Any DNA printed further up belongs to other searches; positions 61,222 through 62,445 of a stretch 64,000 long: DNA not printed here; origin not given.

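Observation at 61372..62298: TrxB-like flavoprotein with intact CATCDG redox site but degenerate NADPH-binding motifs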

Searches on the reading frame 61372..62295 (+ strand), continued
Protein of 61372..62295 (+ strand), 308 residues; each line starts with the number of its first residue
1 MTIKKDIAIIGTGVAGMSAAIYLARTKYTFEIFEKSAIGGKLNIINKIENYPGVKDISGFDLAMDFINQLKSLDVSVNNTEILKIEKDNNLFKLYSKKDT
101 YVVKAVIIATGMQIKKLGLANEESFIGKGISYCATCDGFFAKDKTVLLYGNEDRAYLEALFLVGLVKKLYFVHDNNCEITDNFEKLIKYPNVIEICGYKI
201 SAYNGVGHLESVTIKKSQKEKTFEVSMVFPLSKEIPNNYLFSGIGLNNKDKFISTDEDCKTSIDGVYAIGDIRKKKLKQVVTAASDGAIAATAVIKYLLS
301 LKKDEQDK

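Call 17: find_related_loci(query=A1, collection=genome_contigs, flank=6000)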
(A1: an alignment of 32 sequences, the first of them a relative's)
Query A1 (308 aa) in genome_contigs; peptide patterns used: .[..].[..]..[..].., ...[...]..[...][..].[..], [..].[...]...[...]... (x = any residue, [..] = any of these).
600 stretches matched a pattern (row limit reached: there are more); 284 encode a relative of the query (tblastn E <= 1e-3); the best 80 are kept; 80 distinct loci.
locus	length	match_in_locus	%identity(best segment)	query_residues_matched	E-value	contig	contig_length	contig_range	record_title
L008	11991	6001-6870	41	6-291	3e-62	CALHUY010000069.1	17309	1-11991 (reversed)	MAG TPA_asm: uncultured Solobacterium sp. isolate ERR589382_bin.92_CONCOCT_v1.1_MAG genome assembly, contig: ERZ772781.4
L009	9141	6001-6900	37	6-304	3e-59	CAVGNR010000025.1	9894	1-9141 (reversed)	Escherichia coli isolate H07629-L1_cleanbin_000009 genome assembly, contig: Spades_H07629-L1_contig_1878, whole genome s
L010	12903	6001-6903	40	6-303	2e-58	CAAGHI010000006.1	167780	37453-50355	TPA_asm: Candidatus Gastranaerophilales bacterium, isolate HGM07946, WGS project CAAGHI010000000 data, contig: SRS476271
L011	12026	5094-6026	37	6-306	2e-57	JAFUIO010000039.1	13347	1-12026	MAG: Clostridia bacterium isolate RGIG4527 Roe_deer_Rectum-1__c499612, whole genome shotgun sequence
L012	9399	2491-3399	36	4-301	5e-56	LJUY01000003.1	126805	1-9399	MAG: candidate division Zixibacteria bacterium SM23_81 WORSMTZ_53, whole genome shotgun sequence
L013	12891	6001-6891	35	6-298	1e-55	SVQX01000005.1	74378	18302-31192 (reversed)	MAG: Oscillospiraceae bacterium isolate SIG628 NODE_2076_length_74378_cov_1.948405, whole genome shotgun sequence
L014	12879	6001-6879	37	6-295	1e-54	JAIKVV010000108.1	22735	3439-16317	MAG: Saccharofermentans sp. isolate RUI411 k141_4409068_flag=0_multi=281.9410_len=22735, whole genome shotgun sequence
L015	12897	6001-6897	37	6-298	6e-54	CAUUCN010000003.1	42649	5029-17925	MAG TPA_asm: uncultured Candidatus Saccharibacteria bacterium isolate ERR10228869_bin.21_MetaWRAP_v1.3_MAG genome assemb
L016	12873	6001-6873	39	6-298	5e-54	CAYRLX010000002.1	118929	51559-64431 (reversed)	MAG TPA_asm: uncultured Muribaculaceae bacterium isolate SRP278969_co2_639 genome assembly, contig: NODE_53_length_11892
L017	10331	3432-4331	37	6-298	1e-53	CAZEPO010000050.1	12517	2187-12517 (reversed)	MAG TPA_asm: uncultured Lachnospiraceae bacterium isolate SRP350583_co2_359 genome assembly, contig: NODE_7512_length_12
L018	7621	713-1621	39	6-303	1e-52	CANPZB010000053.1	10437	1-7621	MAG: Candidatus Gastranaerophilales bacterium isolate Lapin-002__bin79 genome assembly, contig: Lapin-002__NODE_8470_len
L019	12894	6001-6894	35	5-298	2e-52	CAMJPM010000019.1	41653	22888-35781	MAG: uncultured Lachnospiraceae bacterium isolate SRR12081303_bin.78_metaWRAP_v1.3_MAG genome assembly, contig: ERZ12289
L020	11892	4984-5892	34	6-306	4e-52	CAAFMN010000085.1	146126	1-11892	MAG TPA_asm: Clostridia bacterium, isolate HGM11780, WGS project CAAFMN010000000 data, contig: SRS1596872_11_k141_209614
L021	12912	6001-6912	37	6-303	7e-52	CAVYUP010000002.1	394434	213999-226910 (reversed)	MAG: uncultured Bacteroidetes bacterium isolate MFD01721.bin.1.11 genome assembly, contig: contig_26839, whole genome sh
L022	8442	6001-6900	37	6-298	6e-51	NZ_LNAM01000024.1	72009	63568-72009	Acetivibrio ethanolgignens strain ACET-33324 ACET-33324.Scaf12, whole genome shotgun sequence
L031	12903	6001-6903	35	4-297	5e-50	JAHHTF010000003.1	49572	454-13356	MAG: Ureaplasma sp. isolate MAG075 MAG075_3, whole genome shotgun sequence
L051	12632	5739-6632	34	6-298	1e-46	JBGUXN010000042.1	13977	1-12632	MAG: Bacilli bacterium isolate ruminal_MAG_52 ruminal_MAG_52_contig_0042, whole genome shotgun sequence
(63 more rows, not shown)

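Call 40: find_encoding_contigs(protein=P0002, flank=10000, max_places=1)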
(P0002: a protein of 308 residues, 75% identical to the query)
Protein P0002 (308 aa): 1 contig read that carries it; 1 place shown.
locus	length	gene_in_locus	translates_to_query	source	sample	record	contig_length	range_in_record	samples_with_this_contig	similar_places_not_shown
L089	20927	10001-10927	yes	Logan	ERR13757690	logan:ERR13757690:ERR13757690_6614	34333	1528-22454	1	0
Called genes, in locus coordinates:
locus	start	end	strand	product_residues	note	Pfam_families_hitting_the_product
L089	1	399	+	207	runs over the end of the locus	PF14681:UPRTase, PF00156:Pribosyltran (weak)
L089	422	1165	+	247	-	PF01643:Acyl-ACP_TE, PF20791:Acyl-ACP_TE_C (weak)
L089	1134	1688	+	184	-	PF00440:TetR_N (weak), PF14278:TetR_C_8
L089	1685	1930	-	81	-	PF13673:Acetyltransf_10 (weak), PF00583:Acetyltransf_1 (weak), PF13508:Acetyltransf_7 (weak), PF14542:Acetyltransf_CG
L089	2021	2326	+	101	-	PF02583:Trns_repr_metal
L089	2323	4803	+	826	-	PF00403:HMA, PF00122:E1-E2_ATPase, PF00702:Hydrolase, PF00403:HMA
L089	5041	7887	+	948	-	PF00005:ABC_tran (faint), PF02463:SMC_N (faint), PF03193:RsgA_GTPase (faint), PF13191:AAA_16 (faint), PF13304:AAA_21 (faint), PF13555:AAA_29 (faint), PF17760:UvrA_inter, PF17755:UvrA_DNA-bind, +1 more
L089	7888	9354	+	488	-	PF01790:LGT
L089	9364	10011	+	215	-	PF00702:Hydrolase, PF13419:HAD_2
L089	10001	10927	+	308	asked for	PF01266:DAO (faint), PF03486:HI0933_like (faint), PF07992:Pyr_redox_2, PF13450:NAD_binding_8 (weak), PF13738:Pyr_redox_3 (faint)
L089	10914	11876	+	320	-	PF10298:WhiA_N, PF14527:LAGLIDADG_WhiA, PF02650:HTH_WhiA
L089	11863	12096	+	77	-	PF12844:HTH_19, PF13560:HTH_31, PF01381:HTH_3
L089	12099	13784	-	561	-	-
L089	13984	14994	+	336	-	-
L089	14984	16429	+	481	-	-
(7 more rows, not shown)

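Call 41: find_encoding_contigs(protein=P0023, flank=10000, max_places=1)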
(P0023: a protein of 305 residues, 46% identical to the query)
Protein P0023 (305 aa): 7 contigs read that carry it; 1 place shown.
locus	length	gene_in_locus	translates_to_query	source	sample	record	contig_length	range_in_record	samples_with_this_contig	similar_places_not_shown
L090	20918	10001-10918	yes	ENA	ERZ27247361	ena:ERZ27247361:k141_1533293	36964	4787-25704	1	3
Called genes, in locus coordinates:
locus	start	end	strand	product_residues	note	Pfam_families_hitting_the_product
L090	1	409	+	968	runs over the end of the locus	PF00675:Peptidase_M16 (faint), PF05193:Peptidase_M16_C, PF08367:M16C_assoc, PF22516:PreP_C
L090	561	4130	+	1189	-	PF01855:POR_N, PF02780:Transketolase_C (faint), PF17147:PFOR_II, PF01558:POR, PF12837:Fer4_6 (weak), PF12838:Fer4_7, PF13237:Fer4_10 (weak), PF02775:TPP_enzyme_C, +2 more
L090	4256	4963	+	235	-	PF03006:HlyIII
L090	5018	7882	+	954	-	PF00005:ABC_tran (faint), PF02463:SMC_N (faint), PF13191:AAA_16 (faint), PF13304:AAA_21 (faint), PF13555:AAA_29 (faint), PF17760:UvrA_inter, PF17755:UvrA_DNA-bind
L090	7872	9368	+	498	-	PF01790:LGT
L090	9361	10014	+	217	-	PF00702:Hydrolase, PF08282:Hydrolase_3 (faint), PF12710:HAD (weak), PF13419:HAD_2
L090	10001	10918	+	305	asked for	PF00890:FAD_binding_2 (faint), PF01266:DAO (weak), PF01946:Thi4 (faint), PF07992:Pyr_redox_2, PF13450:NAD_binding_8 (weak), PF13738:Pyr_redox_3 (faint)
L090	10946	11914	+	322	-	PF10298:WhiA_N, PF14527:LAGLIDADG_WhiA, PF02650:HTH_WhiA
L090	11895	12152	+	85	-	PF13560:HTH_31 (weak), PF12844:HTH_19, PF01381:HTH_3, PF13443:HTH_26 (weak)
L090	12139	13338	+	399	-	PF03315:SDH_beta, PF03313:SDH_alpha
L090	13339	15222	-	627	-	PF00122:E1-E2_ATPase, PF00702:Hydrolase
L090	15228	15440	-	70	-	PF00403:HMA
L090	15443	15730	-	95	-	PF12840:HTH_20 (weak), PF01022:HTH_5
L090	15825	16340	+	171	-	PF12724:Flavodoxin_5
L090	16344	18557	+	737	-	PF00403:HMA, PF00122:E1-E2_ATPase, PF00702:Hydrolase, PF08282:Hydrolase_3 (weak)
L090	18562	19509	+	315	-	PF01073:3Beta_HSD, PF01370:Epimerase, PF02719:Polysacc_synt_2, PF04321:RmlD_sub_bind, PF07993:NAD_binding_4, PF16363:GDP_Man_Dehyd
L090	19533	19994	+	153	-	PF01668:SmpB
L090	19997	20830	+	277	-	PF07155:ECF-ribofla_trS, PF12822:ECF_trnsprt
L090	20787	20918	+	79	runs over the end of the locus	-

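Call 42: predict_structure(alignment_id=A1)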
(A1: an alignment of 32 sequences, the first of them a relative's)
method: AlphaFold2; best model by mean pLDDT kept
length: 308 residues; sequences in the alignment: 32
mean_pLDDT: 91.1   pTM: 0.80
mean pLDDT of the five models: 91.1, 90.4, 89.3, 87.8, 87.6
residues with pLDDT >= 90: 201; 70-90: 104; 50-70: 3; < 50: 0
segments of 3 or more residues with pLDDT < 50: none
pLDDT, mean of each block of 10 residues (from residue 1): 95 96 97 90 82 85 95 95 91 94 96 84 90 84 96 90 95 90 94 96 95 94 97 79 83 92 95 83 94 96 77
secondary structure, 60 per line:
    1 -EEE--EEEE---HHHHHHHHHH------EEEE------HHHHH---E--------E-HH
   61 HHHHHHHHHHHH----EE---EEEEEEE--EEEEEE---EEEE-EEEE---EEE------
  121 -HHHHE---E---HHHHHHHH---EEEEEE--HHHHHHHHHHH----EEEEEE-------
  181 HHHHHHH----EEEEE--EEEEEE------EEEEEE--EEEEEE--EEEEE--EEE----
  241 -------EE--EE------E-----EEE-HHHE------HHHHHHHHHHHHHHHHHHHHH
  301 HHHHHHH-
elements in order: E2-4 E7-10 H14-23 E30-33 H40-44 H59-72 E82-88 E91-96 E100-103 E105-108 E112-114 H122-125 H134-141 E145-150 H153-163 E168-173 H181-187 E192-196 E199-204 E211-216 E219-224 E227-231 E234-236 E266-268 H280-307

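Call 43: search_protein_representatives(alignment_id=A1)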
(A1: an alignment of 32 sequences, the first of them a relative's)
Query: 32 sequences, 306 profile positions. Proteins with E-value up to 0.001 (for the whole library): 48267; up to 1e-10: 23002; up to 1e-30: 6054. The best 150 are listed.
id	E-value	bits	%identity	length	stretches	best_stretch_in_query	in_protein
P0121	1.5e-136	470.8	-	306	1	1-305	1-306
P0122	3.2e-110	384.3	-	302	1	3-304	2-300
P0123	6.8e-110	383.2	-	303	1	1-302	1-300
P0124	2.2e-109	381.6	-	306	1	3-305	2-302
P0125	8.1e-106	369.9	-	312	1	3-305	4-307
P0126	5.4e-104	363.9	-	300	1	4-305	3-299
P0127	1.7e-103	362.3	-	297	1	1-302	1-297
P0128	7.4e-103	360.1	-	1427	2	6-302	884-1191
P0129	1.6e-100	352.5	-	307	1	1-305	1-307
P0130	1.6e-99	349.2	-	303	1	3-303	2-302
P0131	4.6e-99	347.7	-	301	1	3-304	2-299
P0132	3.5e-97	341.5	-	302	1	6-305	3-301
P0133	7.5e-97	340.4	-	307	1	4-302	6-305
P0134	9.3e-97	340.1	-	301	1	3-304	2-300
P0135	9.6e-96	336.8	-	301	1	5-302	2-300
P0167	2.1e-88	312.6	-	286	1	4-303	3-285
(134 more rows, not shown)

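Call 46: fold_search(model_id=the predicted structure, library=pdb)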
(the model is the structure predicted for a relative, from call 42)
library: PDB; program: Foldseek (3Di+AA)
matches with E <= 10: 1970; with E <= 0.001: 1156
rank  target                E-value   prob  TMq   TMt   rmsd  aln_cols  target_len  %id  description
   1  4gcm_A                1.6e-33  1.00  0.60  0.60   7.8       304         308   33  Crystal structure of a thioredoxine reductase (trxB) from Staphylococcus aureus subsp. aureus Mu50 at 1.80 A resolutio (released 2012-08-29)
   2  4gcm_B                5.8e-33  1.00  0.61  0.61   7.7       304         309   33  Crystal structure of a thioredoxine reductase (trxB) from Staphylococcus aureus subsp. aureus Mu50 at 1.80 A resolutio (released 2012-08-29)
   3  2q0l_A                6.5e-33  1.00  0.59  0.59   8.3       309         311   33  Helicobacter pylori thioredoxin reductase reduced by sodium dithionite in complex with NADP+ (released 2007-07-03)
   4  3r9u_A                7.3e-33  1.00  0.85  0.83   3.0       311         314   32  Thioredoxin-disulfide reductase from Campylobacter jejuni. (released 2011-04-06)
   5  5mh4                  1.1e-32  1.00  0.83  0.84   3.2       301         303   31  Crystal Structure of Lactococcus lactis Thioredoxin Reductase (FR conformation) (released 2017-04-12)
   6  7jyp                  1.4e-32  1.00  0.58  0.59   7.7       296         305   34  Structure of thioredoxin reductase from the thermophilic eubacterium Thermosipho africanus TCF52B (released 2021-10-06)
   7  5uwy                  1.9e-32  1.00  0.60  0.60   8.0       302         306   34  The crystal structure of thioredoxin reductase from Streptococcus pyogenes MGAS5005 (released 2017-03-15)
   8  5mjk_A                2.8e-32  1.00  0.59  0.60   8.4       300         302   31  Crystal Structure of Lactococcus lactis Thioredoxin Reductase (FO conformation) (released 2017-04-12)
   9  7aaw_B                3.0e-32  1.00  0.62  0.61   7.9       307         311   31  Thioredoxin Reductase from Bacillus cereus (released 2021-09-15)
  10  3r9u_B                1.7e-31  1.00  0.85  0.83   3.0       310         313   32  Thioredoxin-disulfide reductase from Campylobacter jejuni. (released 2011-04-06)
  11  7aaw_A                2.8e-31  1.00  0.62  0.61   7.8       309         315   31  Thioredoxin Reductase from Bacillus cereus (released 2021-09-15)
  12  2q7v_A                2.8e-31  1.00  0.61  0.60   8.0       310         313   27  Crystal Structure of Deinococcus Radiodurans Thioredoxin Reductase (released 2008-07-08)
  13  2q0k_A                5.3e-31  1.00  0.58  0.58   8.5       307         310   34  Oxidized thioredoxin reductase from Helicobacter pylori in complex with NADP+ (released 2007-07-03)
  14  3f8p_D                1.1e-30  1.00  0.59  0.59   7.6       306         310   28  Structure of Sulfolobus solfataricus TrxR-B3 (released 2009-01-13)
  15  3cty_A                1.2e-30  1.00  0.80  0.81   3.5       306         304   31  Crystal structure of T. acidophilum thioredoxin reductase (released 2009-02-24)
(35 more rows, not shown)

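Call 48: search_protein_families(library=ncbifam, proteins=[L001:18146-18676:+, L090:15825-16337:+], max_evalue=0.001)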
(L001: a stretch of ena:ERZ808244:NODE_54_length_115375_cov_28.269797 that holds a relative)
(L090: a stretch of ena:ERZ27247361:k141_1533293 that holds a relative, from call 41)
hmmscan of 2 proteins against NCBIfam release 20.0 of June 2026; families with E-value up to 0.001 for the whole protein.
L001:18146-18676:+ (177 aa): 2 families
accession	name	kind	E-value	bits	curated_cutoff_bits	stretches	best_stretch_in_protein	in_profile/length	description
NF045594.1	flavodox_BilS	equivalog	3.3e-05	23.9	155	1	5-81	3-76/160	flavodoxin family protein BilS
TIGR01753.1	flav_short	equivalog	0.00021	21.8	123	1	4-79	2-86/140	flavodoxin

L090:15825-16337:+ (171 aa): 1 family
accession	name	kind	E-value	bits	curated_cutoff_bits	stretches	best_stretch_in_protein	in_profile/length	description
NF045594.1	flavodox_BilS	equivalog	0.00073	19.5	155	1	4-82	2-76/160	flavodoxin family protein BilS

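Call 51: find_encoding_contigs(protein=P0047, flank=8000, max_places=1)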
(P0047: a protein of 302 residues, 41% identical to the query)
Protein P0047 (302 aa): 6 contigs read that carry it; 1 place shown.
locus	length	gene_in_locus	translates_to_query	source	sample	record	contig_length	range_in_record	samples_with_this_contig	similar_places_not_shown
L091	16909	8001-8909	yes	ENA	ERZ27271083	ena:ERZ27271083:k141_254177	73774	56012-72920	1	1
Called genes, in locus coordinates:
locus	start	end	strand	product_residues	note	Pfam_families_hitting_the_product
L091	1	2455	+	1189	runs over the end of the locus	PF01855:POR_N, PF17147:PFOR_II, PF01558:POR, PF12837:Fer4_6 (weak), PF12838:Fer4_7 (weak), PF13187:Fer4_9 (weak), PF13237:Fer4_10 (weak), PF02775:TPP_enzyme_C, +2 more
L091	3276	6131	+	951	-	PF00005:ABC_tran (faint), PF02463:SMC_N (faint), PF03193:RsgA_GTPase (faint), PF13555:AAA_29 (faint), PF20703:nSTAND1 (faint), PF17760:UvrA_inter, PF17755:UvrA_DNA-bind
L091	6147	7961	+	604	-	PF01790:LGT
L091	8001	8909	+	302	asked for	PF00890:FAD_binding_2, PF01266:DAO, PF01946:Thi4, PF03486:HI0933_like (weak), PF07992:Pyr_redox_2, PF12831:FAD_oxidored (weak), PF13450:NAD_binding_8, PF13738:Pyr_redox_3, +2 more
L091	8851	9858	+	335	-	PF10298:WhiA_N, PF14527:LAGLIDADG_WhiA, PF02650:HTH_WhiA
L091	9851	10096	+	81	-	PF13560:HTH_31, PF12844:HTH_19, PF01381:HTH_3, PF13443:HTH_26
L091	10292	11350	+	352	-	PF00044:Gp_dh_N, PF02800:Gp_dh_C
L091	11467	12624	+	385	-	-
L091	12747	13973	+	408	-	PF00162:PGK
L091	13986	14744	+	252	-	PF00121:TIM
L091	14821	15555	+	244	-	PF01027:Bax1-I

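Call 52: find_encoding_contigs(protein=P0035, flank=8000, max_places=1)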
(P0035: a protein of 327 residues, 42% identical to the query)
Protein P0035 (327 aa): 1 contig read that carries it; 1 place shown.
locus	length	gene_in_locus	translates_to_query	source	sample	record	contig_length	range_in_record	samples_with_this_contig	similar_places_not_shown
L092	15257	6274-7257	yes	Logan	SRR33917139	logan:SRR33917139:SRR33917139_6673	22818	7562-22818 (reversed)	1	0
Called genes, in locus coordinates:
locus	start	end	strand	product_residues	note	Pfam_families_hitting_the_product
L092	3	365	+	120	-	?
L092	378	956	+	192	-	-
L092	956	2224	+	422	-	PF00004:AAA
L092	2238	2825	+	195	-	PF03357:Snf7 (weak)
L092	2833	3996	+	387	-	PF05496:RuvB_N (weak), PF00004:AAA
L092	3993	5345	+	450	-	PF00004:AAA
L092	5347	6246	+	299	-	PF11781:Zn_ribbon_RRN7 (weak), PF13248:Zn_ribbon_3 (faint), PF08271:Zn_Ribbon_TF (weak), PF00089:Trypsin, PF13365:Trypsin_2, PF10459:Peptidase_S46 (weak)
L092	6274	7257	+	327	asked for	PF01134:GIDA (faint), PF01266:DAO (faint), PF03486:HI0933_like (faint), PF07992:Pyr_redox_2, PF13738:Pyr_redox_3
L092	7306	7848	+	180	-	-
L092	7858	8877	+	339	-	PF10298:WhiA_N, PF14527:LAGLIDADG_WhiA, PF02650:HTH_WhiA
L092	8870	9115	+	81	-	PF12844:HTH_19, PF13560:HTH_31, PF13443:HTH_26 (weak), PF01381:HTH_3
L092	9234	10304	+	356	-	PF00044:Gp_dh_N, PF02800:Gp_dh_C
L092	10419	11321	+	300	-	PF12146:Hydrolase_4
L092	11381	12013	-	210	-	-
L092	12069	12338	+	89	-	-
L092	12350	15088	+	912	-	PF00037:Fer4 (weak), PF14691:Fer4_20, PF00890:FAD_binding_2 (weak), PF01266:DAO, PF01946:Thi4, PF03486:HI0933_like (weak), PF07992:Pyr_redox_2, PF13450:NAD_binding_8, +4 more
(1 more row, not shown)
